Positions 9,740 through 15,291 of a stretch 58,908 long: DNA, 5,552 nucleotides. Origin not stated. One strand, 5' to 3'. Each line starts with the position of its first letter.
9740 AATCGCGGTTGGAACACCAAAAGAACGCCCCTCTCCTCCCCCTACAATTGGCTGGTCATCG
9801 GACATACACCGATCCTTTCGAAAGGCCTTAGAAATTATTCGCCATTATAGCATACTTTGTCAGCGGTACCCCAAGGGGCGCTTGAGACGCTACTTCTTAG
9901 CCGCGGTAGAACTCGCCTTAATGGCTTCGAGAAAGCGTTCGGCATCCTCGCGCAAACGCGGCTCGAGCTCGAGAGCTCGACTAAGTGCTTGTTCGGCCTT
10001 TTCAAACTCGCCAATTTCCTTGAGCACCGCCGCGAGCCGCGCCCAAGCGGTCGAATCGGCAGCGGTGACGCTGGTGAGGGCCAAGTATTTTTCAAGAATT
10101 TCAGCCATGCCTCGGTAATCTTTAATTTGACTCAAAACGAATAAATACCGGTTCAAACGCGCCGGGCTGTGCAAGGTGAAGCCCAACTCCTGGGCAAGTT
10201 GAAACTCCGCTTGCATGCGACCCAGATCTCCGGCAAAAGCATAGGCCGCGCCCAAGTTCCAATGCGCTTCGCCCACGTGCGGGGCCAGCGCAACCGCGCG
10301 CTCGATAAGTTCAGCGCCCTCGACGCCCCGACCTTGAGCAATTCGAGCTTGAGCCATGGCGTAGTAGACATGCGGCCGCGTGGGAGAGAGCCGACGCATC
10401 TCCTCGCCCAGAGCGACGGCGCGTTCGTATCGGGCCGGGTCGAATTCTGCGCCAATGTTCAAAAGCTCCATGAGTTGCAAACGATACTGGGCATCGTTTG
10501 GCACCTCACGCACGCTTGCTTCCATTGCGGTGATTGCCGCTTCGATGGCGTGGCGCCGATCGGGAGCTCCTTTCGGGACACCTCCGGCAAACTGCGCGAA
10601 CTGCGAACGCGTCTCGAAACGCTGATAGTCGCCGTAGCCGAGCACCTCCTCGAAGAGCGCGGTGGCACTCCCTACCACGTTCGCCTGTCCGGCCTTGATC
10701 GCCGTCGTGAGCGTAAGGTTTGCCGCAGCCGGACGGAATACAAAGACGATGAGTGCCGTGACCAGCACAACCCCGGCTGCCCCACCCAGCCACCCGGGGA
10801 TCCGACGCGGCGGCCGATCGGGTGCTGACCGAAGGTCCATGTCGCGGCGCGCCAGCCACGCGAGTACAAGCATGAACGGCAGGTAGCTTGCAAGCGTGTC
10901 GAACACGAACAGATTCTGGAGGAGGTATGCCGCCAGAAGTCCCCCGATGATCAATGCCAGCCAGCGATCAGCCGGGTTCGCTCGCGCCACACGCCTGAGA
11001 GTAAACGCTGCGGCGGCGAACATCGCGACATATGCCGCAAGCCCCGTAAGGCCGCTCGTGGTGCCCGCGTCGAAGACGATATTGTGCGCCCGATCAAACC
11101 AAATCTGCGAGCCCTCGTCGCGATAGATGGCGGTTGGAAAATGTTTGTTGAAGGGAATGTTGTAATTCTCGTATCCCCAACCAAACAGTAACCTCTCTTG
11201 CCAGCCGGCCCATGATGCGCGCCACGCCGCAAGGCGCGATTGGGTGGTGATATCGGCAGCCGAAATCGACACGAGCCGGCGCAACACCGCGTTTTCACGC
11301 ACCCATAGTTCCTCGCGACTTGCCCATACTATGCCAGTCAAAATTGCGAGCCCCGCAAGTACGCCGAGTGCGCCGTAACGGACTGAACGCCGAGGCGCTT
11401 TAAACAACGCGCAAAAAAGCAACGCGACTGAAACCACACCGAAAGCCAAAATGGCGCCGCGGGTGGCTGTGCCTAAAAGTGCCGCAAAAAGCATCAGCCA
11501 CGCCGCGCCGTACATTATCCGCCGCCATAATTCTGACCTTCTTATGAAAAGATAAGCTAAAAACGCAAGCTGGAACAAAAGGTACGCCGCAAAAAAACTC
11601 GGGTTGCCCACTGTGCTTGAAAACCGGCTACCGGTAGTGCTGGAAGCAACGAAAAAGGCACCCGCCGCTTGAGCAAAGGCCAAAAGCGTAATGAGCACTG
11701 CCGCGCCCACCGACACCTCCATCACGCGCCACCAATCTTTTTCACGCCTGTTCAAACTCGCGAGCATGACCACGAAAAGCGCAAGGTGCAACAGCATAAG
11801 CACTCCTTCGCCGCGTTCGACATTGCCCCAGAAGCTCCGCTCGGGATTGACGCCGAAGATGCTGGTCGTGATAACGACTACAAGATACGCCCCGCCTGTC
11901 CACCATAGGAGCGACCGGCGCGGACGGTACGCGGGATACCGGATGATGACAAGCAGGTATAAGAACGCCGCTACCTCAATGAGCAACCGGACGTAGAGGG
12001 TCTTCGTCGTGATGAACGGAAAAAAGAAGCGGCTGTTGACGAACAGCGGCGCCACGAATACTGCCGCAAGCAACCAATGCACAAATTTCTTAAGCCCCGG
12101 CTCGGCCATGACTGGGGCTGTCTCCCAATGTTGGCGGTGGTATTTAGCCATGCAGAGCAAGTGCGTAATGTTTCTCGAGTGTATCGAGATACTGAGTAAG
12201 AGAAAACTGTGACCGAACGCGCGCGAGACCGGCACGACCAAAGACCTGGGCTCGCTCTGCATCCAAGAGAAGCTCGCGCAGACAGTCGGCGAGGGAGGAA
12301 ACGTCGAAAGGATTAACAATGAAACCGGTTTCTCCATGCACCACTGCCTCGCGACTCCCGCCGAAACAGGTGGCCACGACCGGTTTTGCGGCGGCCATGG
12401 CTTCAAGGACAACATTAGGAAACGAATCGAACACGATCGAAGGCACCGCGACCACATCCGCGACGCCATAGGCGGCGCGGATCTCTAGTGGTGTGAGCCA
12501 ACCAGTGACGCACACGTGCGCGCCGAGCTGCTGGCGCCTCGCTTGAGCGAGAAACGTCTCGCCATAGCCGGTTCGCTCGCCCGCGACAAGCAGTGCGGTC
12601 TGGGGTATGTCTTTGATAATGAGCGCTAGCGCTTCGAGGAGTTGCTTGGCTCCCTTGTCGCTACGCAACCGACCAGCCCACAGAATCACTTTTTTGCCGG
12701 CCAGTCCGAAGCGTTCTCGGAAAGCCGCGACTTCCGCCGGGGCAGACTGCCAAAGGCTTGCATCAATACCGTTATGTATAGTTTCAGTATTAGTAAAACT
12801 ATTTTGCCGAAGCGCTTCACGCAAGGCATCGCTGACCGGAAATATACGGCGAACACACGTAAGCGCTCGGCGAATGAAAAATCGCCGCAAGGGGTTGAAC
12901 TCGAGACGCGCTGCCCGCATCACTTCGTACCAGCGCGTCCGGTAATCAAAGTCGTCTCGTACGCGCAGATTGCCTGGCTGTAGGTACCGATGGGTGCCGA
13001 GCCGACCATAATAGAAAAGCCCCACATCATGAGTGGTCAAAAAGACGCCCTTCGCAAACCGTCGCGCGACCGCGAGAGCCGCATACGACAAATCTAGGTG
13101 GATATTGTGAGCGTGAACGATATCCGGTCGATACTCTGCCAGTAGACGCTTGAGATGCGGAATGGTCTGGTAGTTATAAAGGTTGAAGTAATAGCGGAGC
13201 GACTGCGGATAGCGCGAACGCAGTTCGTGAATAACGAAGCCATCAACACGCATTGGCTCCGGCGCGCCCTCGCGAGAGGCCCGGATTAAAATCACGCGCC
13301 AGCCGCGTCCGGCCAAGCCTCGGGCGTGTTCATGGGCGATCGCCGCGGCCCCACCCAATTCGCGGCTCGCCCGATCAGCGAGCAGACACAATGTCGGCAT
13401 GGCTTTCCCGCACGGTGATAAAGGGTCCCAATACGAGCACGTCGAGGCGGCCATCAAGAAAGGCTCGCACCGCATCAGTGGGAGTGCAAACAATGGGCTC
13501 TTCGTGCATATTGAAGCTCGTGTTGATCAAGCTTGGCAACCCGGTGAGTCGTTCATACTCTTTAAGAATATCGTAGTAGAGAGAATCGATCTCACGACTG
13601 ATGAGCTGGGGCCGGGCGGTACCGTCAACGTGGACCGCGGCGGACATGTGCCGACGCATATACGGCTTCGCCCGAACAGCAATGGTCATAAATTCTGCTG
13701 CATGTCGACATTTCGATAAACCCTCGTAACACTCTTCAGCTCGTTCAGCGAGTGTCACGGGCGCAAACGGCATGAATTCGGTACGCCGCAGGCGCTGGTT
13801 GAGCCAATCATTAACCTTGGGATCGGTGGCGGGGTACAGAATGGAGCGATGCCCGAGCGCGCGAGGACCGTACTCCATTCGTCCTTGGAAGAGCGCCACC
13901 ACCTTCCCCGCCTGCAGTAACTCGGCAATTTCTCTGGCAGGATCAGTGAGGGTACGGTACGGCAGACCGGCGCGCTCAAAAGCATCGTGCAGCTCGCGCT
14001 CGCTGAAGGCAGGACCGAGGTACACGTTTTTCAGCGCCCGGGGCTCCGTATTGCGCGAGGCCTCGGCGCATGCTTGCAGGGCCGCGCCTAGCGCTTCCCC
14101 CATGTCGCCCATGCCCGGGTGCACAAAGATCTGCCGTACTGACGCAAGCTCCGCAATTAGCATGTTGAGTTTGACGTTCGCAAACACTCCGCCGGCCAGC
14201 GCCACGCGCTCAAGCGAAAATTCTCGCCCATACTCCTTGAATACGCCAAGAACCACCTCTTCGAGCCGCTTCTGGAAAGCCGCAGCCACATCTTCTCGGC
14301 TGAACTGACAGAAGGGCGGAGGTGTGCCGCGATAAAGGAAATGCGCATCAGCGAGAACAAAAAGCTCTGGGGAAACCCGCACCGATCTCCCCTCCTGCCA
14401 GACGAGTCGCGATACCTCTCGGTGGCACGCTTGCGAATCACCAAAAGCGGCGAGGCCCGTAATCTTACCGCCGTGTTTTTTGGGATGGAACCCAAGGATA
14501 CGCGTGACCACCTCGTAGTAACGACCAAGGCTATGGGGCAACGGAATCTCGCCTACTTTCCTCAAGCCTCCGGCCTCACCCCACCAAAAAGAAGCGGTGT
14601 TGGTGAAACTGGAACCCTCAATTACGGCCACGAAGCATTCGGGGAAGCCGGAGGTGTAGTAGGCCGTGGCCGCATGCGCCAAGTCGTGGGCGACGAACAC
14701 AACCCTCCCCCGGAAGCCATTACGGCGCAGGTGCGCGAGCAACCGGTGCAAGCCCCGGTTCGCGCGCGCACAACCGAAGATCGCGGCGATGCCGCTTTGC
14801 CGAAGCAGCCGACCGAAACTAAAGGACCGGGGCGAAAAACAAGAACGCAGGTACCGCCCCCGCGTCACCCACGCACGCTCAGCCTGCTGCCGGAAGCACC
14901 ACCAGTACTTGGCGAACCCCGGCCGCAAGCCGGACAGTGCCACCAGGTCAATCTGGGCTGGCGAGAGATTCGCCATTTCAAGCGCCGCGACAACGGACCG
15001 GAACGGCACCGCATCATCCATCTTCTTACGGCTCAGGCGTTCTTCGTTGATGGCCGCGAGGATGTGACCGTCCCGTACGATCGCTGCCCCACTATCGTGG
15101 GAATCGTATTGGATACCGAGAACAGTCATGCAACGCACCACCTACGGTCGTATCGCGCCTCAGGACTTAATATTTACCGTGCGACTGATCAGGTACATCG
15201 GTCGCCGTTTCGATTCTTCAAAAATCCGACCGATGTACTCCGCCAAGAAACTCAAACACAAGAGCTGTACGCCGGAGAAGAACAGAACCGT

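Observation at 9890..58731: About 49-kb lipid-carrier glycan assembly system with an unusually large set of GT-C-type transferases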

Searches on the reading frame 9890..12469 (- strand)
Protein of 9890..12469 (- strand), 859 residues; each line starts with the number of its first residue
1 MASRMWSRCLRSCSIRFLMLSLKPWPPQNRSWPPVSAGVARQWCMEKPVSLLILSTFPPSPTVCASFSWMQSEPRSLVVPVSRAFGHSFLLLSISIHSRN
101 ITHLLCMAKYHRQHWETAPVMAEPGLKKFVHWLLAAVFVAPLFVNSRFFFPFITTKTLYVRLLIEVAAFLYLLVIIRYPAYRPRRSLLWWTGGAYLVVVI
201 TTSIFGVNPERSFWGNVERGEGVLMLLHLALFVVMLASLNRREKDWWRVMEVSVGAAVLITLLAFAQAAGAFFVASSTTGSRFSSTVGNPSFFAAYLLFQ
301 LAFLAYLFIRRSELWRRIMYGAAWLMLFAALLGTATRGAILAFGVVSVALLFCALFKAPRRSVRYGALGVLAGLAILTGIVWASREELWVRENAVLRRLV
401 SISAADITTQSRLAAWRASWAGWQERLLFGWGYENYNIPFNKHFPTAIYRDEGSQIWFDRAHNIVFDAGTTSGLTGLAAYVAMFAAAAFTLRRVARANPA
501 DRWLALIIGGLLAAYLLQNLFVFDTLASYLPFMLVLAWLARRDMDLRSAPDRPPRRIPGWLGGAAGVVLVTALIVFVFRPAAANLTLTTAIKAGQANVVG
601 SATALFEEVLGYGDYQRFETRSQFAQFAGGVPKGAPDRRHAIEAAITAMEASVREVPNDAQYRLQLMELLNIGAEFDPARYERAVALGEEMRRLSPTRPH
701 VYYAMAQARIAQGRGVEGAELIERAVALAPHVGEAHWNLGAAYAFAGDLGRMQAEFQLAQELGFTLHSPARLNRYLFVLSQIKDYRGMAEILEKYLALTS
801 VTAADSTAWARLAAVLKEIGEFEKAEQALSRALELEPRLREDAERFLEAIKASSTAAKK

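Call 3: search_protein_families(library=pfam, proteins=[window:9890-12469:-], max_evalue=0.01)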
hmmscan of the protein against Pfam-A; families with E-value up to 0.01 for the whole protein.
window:9890-12469:- (859 aa): 10 families
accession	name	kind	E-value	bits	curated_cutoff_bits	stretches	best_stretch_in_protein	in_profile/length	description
PF04932.20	Wzy_C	-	1.5e-16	61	31.7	1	323-481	3-149/149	O-Antigen ligase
PF07719.23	TPR_2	-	9.6e-09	35.2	27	1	808-838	3-33/34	Tetratricopeptide repeat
PF00515.34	TPR_1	-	3.8e-07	30.1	27.8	1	808-838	3-33/34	Tetratricopeptide repeat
PF14559.12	TPR_19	-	1.1e-06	29.3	25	1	680-739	6-64/68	Tetratricopeptide repeat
PF13428.12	TPR_14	-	5e-06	27.1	23.5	1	808-841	3-36/44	Tetratricopeptide repeat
PF13181.12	TPR_8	-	1.1e-05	25.6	25.7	1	807-837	2-32/34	Tetratricopeptide repeat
PF23914.1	TPR_CcmH_CycH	-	7.9e-05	23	42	0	803-841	47-85/158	Cytochrome c-type biogenesis protein H TPR domain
PF13414.12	TPR_11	-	0.00026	21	26.8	0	724-744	19-39/42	TPR repeat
PF13424.12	TPR_12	-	0.00071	20.2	30.1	0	808-835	5-32/77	Tetratricopeptide repeat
PF13431.12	TPR_17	-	0.00083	19.9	24.4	0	805-827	12-34/34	Tetratricopeptide repeat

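Call 25: search_protein_families(library=ncbifam, proteins=[window:9890-12469:-], max_evalue=0.01)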
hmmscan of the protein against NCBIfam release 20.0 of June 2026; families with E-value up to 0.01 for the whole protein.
window:9890-12469:- (859 aa): 8 families
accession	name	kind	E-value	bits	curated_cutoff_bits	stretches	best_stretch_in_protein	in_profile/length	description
TIGR03097.1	PEP_O_lig_1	hypoth_equivalog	1.5e-13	50.4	188.1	1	197-505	83-368/408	putative O-glycosylation ligase, exosortase A system-associated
NF040959.1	MamA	equivalog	4.6e-08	32.8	200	2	734-838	72-171/204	magnetosome protein MamA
TIGR02521.1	type_IV_pilW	equivalog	1.8e-05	24.4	154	1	704-840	36-169/234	type IV pilus biogenesis/stability protein PilW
NF033920.0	C39_PA2778_fam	equivalog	0.00073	19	150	0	793-837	211-255/255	PA2778 family cysteine peptidase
TIGR02552.1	LcrH_SycD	equivalog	0.00083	19.1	104.8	0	796-837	42-83/136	SycD/LcrH family type III secretion system chaperone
TIGR02917.1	PEP_TPR_lipo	equivalog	0.00087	17.3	312.2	1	691-838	525-667/899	XrtA/PEP-CTERM system TPR-repeat protein PrsT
NF047558.1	TPR_END_plus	domain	0.0043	17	32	0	808-844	1-37/56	TPR end-of-group domain-containing protein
TIGR00947.1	2A73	equivalog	0.0071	15.4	366.4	0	136-540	23-415/425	IctB family putative bicarbonate transporter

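Call 78: search_solved_structures(query=window:9890-12148:-, max_evalue=0.01)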
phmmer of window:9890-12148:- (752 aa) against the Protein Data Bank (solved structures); distinct sequences matched with E-value up to 0.01: 26.
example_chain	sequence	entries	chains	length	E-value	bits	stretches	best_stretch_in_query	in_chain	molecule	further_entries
9qhb_A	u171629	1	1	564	5.5e-27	97.9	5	574-736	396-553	Engineered tetratricopeptide repeat protein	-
8bu0_A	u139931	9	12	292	3.3e-20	75.5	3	567-734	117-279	Consensus tetratricopeptide repeat protein | Crystal structure of an 8-repeat consensus TPR superhelix with Zinc. | Monomer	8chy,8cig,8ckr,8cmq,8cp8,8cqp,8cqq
9qhc_A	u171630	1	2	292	2e-14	56.4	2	568-736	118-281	Engineered tetratricopeptide repeat protein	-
2fo7_A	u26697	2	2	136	3e-07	32.7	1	571-655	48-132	SYNTHETIC CONSENSUS TPR PROTEIN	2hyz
8ch0_A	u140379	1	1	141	3.2e-07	32.6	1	573-655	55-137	Consensus tetratricopeptide repeat protein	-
7yeh_B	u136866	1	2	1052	3.6e-07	32.4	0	585-732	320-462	UDP-N-acetylglucosamine--peptide N-acetylglucosaminyltransferase 110 kDa subunit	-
7yea_A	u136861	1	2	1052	3.7e-07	32.4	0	585-732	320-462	UDP-N-acetylglucosamine--peptide N-acetylglucosaminyltransferase 110 kDa subunit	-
7ntf_A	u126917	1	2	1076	5.6e-07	31.8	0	586-732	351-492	Isoform 1 of UDP-N-acetylglucosamine--peptide N-acetylglucosaminyltransferase 110 kDa subu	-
1w3b_A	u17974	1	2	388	1.4e-06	30.5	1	563-733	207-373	UDP-N-ACETYLGLUCOSAMINE--PEPTIDE N-ACETYLGLUCOSAMINYLTRANSFERASE 110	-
6eou_A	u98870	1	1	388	4.3e-06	28.8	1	563-733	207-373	UDP-N-acetylglucosamine--peptide N-acetylglucosaminyltransferase 110 kDa subunit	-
1na0_A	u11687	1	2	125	1.4e-05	27.1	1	567-655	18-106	designed protein CTPR3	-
8ump_A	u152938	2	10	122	2.5e-05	26.3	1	567-655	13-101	T33-ml35-redesigned-TPR-domain-fold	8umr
2wqh_A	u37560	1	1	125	3.1e-05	26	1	567-655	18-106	CTPR3Y3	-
7obi_A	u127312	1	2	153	4.5e-05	25.5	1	605-734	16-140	CTPR-rv4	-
6b85_J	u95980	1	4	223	0.00037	22.4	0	673-735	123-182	TMHC4_R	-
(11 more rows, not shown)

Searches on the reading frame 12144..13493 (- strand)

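Call 3: search_protein_families(library=pfam, proteins=[window:12144-13493:-], max_evalue=0.01)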
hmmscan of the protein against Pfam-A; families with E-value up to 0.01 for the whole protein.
window:12144-13493:- (449 aa): 6 families
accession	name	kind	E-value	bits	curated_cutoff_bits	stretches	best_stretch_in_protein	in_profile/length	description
PF00534.26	Glycos_transf_1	-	7.3e-33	113.9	26.4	1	263-422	10-169/172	Glycosyl transferases group 1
PF13692.12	Glyco_trans_1_4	-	1.4e-30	106.9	27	1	268-411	2-142/142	Glycosyl transferases group 1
PF13439.12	Glyco_transf_4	-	5.5e-20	72.5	28.5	1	47-246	2-169/170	Glycosyltransferase Family 4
PF13579.12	Glyco_trans_4_4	-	2.3e-13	51.2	29.7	1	47-242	1-158/158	Glycosyl transferase 4-like domain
PF13477.12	Glyco_trans_4_2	-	2.3e-06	28.3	23.4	1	56-155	16-107/139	Glycosyl transferase 4-like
PF13524.12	Glyco_trans_1_2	-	8.8e-05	22.9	25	1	294-440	10-143/144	Glycosyl transferase-like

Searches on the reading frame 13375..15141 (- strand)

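Call 3: search_protein_families(library=pfam, proteins=[window:13375-15141:-], max_evalue=0.01)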
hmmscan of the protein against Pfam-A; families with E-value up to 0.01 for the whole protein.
window:13375-15141:- (588 aa): 4 families
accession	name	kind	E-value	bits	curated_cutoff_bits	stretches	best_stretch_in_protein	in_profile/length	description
PF16861.10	Carbam_trans_C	-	4.5e-58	196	27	1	406-576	1-168/170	Carbamoyltransferase C-terminus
PF02543.21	Carbam_trans_N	-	1.5e-39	136.9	24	1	7-355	2-346/346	Carbamoyltransferase N-terminus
PF22521.2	HypF_C_2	-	7.7e-06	26.3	27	1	277-336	161-220/241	Carbamoyltransferase, Kae1-like Domain, second subdomain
PF00814.31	TsaD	-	0.00028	21.1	24.8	1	147-333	84-241/264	tRNA N6-adenosine threonylcarbamoyltransferase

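Call 77: search_protein_families(library=ncbifam, proteins=[window:13375-15141:-], max_evalue=0.00001)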
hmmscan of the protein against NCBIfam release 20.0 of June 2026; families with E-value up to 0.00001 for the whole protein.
window:13375-15141:- (588 aa): 1 family
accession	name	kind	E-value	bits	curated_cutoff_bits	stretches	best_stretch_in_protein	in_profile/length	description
NF041651.1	nodul_NodU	equivalog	1.4e-42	146.2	1000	1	279-548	267-527/556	nodulation protein NodU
